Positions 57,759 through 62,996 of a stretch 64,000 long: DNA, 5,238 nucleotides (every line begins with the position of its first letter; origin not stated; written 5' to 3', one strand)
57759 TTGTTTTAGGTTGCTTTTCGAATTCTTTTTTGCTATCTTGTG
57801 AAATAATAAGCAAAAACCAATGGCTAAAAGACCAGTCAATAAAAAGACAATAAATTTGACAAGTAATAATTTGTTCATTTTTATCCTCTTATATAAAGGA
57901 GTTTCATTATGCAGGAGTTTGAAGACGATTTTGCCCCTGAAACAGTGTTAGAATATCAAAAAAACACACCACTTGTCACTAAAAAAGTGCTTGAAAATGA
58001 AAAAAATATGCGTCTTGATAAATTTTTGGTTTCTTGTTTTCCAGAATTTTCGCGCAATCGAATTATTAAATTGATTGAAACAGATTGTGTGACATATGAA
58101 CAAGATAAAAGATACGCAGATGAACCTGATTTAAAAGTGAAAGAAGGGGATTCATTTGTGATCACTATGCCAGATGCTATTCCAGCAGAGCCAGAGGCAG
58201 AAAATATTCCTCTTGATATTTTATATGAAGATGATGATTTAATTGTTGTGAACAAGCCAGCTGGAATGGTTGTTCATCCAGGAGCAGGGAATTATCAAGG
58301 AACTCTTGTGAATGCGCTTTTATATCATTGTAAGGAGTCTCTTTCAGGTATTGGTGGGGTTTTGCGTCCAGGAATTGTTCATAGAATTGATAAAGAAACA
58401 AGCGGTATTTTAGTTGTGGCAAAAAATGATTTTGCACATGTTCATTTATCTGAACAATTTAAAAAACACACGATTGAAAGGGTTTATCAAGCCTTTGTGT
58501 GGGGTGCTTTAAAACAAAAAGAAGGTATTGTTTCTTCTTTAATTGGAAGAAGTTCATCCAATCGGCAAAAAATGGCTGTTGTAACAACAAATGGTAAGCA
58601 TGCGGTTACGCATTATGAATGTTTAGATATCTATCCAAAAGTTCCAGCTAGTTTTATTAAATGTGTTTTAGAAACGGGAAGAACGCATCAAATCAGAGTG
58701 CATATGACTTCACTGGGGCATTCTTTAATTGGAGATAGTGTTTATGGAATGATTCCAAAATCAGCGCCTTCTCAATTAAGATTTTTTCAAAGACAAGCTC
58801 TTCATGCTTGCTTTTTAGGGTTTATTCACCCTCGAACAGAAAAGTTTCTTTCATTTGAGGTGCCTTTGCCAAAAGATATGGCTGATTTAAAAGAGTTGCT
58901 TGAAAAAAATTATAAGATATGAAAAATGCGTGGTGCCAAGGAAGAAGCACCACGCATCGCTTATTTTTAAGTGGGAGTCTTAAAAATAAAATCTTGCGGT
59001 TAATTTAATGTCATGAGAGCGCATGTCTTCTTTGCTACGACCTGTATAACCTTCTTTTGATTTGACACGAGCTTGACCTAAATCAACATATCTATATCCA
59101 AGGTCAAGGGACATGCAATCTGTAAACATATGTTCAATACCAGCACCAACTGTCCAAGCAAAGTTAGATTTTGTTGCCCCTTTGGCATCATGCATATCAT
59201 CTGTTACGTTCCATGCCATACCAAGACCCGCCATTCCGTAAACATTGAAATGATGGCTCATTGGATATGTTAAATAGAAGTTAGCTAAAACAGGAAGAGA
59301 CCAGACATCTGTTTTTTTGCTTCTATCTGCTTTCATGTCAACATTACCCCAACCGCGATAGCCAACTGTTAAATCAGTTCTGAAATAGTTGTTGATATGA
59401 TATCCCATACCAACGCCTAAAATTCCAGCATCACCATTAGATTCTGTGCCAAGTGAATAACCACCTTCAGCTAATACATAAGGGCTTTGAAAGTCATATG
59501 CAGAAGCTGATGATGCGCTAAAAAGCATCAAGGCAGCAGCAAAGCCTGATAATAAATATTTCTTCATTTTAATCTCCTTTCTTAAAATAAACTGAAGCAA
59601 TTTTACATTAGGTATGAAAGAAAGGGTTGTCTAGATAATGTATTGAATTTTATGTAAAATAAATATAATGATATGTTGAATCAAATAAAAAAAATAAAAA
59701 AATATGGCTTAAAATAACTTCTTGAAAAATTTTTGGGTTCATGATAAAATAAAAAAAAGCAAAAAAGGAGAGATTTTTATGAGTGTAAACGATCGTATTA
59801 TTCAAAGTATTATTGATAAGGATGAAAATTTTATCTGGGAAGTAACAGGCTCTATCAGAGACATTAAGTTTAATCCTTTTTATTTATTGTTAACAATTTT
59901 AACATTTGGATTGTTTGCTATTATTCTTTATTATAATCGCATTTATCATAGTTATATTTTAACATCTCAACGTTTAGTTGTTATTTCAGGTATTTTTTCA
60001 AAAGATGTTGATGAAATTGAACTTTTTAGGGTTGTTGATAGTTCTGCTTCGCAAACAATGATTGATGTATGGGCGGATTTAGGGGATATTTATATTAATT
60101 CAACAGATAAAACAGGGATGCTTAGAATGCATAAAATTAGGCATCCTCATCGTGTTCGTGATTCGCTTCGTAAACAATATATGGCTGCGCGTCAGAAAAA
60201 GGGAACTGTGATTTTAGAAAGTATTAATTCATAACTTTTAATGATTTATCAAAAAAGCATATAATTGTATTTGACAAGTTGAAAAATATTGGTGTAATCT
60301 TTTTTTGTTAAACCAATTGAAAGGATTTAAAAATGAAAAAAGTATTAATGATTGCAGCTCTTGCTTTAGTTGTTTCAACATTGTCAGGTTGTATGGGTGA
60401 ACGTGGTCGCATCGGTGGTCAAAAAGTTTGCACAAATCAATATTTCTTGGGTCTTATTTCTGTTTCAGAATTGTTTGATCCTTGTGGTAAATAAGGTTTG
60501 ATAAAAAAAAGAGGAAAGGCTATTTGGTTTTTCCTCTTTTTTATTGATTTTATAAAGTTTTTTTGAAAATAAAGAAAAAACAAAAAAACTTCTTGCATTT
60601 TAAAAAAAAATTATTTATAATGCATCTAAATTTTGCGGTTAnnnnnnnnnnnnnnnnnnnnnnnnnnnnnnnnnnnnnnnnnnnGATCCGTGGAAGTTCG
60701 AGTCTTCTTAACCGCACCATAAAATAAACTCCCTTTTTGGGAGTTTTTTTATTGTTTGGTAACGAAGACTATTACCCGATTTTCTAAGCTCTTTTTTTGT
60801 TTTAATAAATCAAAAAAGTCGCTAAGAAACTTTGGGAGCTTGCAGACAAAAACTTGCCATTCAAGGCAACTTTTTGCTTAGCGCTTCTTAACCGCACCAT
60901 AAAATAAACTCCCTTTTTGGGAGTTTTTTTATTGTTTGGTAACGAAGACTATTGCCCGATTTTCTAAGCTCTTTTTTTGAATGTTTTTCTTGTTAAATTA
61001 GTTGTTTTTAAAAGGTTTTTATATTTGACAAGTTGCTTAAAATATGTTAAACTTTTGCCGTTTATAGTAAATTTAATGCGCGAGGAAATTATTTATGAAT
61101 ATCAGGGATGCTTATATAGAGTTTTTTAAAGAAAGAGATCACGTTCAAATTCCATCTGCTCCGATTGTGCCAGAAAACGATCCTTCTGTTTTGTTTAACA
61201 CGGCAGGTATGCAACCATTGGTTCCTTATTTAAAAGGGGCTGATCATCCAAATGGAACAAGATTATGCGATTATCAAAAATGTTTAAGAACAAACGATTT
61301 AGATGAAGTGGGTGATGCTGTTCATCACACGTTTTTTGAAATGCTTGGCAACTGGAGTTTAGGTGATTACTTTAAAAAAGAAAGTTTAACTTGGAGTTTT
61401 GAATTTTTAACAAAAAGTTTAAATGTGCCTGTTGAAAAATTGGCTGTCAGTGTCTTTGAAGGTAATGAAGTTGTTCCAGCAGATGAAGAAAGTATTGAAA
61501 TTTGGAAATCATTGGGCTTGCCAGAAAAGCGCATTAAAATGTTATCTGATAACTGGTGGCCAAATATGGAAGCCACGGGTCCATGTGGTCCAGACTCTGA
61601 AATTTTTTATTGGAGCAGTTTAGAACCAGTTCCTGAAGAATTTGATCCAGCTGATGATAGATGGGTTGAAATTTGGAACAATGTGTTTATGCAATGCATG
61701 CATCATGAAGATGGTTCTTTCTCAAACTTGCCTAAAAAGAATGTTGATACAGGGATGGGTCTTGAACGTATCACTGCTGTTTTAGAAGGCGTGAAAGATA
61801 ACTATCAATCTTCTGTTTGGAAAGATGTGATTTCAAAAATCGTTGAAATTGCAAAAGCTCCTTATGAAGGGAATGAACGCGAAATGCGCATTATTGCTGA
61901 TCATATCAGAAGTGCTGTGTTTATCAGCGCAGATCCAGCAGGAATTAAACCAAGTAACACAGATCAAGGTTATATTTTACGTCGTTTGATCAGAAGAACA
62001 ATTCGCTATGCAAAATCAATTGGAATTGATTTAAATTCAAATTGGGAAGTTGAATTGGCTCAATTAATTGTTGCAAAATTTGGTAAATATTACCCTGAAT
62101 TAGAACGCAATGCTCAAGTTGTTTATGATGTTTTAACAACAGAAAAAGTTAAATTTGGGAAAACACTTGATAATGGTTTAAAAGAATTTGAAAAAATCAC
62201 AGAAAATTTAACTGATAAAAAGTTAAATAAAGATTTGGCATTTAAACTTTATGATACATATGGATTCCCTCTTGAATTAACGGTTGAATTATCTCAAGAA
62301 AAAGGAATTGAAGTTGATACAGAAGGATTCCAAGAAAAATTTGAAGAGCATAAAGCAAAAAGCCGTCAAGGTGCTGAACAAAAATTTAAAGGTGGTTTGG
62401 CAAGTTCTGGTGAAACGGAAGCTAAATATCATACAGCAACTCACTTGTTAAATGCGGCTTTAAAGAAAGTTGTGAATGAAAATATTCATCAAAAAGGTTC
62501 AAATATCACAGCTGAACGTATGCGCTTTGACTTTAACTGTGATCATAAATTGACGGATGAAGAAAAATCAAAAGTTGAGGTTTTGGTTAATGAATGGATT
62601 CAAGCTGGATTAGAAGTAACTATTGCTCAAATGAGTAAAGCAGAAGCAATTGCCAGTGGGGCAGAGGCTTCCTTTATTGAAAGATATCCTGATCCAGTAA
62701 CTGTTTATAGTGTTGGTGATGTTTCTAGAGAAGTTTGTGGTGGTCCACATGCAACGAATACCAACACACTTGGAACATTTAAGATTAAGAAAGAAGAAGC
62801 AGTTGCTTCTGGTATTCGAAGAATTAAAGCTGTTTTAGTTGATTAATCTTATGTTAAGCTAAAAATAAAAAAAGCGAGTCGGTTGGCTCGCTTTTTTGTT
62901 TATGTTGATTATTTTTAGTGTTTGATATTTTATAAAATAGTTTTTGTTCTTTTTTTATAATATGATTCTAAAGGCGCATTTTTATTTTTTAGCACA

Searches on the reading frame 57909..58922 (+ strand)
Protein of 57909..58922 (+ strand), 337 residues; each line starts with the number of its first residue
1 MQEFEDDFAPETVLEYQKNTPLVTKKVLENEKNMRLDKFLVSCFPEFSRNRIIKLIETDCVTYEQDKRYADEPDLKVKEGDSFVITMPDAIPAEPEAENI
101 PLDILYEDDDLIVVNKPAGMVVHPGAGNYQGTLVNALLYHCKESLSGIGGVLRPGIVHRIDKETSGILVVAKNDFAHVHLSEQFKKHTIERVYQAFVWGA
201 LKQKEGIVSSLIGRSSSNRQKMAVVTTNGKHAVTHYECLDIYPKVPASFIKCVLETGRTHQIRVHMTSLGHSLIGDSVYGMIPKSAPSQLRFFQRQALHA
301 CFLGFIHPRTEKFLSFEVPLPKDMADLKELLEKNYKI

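Call 23: search_protein_families(library=pfam, proteins=[window:57909-58922:+], max_evalue=1)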
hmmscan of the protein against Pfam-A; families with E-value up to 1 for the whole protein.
window:57909-58922:+ (337 aa): 3 families
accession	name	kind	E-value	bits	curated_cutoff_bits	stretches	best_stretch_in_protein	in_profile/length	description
PF00849.27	PseudoU_synth_2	-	2.8e-35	122.2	26.8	1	110-267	1-151/152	RNA pseudouridylate synthase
PF01479.30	S4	-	0.11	12.6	22.8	1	34-81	1-46/48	S4 domain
PF17961.7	Big_8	-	0.12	13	22.9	1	74-99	18-44/103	Bacterial Ig domain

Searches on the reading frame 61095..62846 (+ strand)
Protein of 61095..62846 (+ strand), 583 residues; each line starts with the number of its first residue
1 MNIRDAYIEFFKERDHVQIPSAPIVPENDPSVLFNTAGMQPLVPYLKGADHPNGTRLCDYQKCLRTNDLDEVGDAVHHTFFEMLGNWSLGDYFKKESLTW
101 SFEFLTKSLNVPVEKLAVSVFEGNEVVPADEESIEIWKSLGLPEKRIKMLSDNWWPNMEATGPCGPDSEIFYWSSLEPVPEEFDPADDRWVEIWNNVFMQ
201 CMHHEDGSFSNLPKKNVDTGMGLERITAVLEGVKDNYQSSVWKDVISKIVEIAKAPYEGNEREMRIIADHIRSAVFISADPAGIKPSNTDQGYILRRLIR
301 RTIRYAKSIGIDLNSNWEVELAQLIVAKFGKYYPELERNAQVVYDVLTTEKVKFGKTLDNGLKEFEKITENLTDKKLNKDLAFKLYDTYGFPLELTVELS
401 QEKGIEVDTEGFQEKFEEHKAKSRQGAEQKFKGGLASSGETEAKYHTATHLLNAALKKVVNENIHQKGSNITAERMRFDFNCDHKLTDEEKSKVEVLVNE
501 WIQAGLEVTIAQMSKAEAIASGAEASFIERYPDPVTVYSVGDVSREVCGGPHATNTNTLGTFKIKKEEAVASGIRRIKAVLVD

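Call 23: search_protein_families(library=pfam, proteins=[window:61095-62846:+], max_evalue=1)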
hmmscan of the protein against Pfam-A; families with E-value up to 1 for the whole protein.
window:61095-62846:+ (583 aa): 3 families
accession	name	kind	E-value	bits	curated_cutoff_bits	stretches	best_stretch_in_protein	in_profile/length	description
PF01411.24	tRNA-synt_2c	-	1.2e-134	450.3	30.3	1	2-446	1-449/552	tRNA synthetases class II (A)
PF07973.19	tRNA_SAD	-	4.1e-14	52.7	24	1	535-577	1-43/44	Threonyl and Alanyl tRNA synthetase second additional domain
PF21127.4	ATG1-like_MIT2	-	0.21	12.4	27.6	1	438-499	33-82/95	ATG1-like, MIT domain 2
